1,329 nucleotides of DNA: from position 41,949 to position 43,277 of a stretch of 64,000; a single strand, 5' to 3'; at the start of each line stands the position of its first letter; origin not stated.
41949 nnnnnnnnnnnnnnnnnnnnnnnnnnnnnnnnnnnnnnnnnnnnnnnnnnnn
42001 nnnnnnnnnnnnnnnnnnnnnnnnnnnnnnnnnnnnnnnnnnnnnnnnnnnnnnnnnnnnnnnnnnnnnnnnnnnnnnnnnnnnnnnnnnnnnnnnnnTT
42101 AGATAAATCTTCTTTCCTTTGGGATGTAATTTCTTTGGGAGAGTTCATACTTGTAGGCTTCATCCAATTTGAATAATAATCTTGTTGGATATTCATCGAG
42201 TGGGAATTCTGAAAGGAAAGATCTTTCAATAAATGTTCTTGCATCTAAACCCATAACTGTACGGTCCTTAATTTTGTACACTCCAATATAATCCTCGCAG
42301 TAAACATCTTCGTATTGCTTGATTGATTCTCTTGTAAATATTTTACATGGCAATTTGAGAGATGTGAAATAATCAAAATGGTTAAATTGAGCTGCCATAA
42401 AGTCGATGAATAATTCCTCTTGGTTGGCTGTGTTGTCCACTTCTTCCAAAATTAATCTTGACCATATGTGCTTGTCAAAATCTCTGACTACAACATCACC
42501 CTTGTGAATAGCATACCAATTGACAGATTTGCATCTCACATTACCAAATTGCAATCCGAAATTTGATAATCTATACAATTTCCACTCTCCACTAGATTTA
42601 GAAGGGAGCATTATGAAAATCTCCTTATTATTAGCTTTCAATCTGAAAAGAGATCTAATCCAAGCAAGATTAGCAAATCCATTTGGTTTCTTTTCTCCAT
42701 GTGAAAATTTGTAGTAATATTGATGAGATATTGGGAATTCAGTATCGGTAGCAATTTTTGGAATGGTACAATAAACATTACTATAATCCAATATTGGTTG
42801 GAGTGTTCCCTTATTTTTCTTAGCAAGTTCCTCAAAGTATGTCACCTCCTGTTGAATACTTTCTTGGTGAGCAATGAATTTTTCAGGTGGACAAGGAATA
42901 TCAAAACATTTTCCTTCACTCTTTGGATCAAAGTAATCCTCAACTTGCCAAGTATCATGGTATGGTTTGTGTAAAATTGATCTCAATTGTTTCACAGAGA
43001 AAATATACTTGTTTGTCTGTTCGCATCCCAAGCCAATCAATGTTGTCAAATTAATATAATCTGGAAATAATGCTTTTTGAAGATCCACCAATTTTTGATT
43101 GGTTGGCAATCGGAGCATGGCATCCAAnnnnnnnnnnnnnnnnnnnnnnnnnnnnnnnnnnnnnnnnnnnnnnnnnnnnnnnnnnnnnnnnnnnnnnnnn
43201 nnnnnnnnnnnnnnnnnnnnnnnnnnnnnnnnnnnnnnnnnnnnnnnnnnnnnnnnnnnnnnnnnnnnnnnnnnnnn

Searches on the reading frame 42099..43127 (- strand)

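Call 9: search_protein_families(library=pfam, proteins=[window:42099-43127:-], max_evalue=0.001)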
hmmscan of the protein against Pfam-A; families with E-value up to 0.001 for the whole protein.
window:42099-43127:- (342 aa): 0 families

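Call 78: search_protein_families(library=pfam, proteins=[window:42099-43127:-], max_evalue=1)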
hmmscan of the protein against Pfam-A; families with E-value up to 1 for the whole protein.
window:42099-43127:- (342 aa): 1 family
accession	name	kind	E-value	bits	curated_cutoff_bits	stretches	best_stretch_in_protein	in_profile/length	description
PF05341.16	PIF6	-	0.084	13.5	27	1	202-257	1-56/105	Per os infectivity factor 6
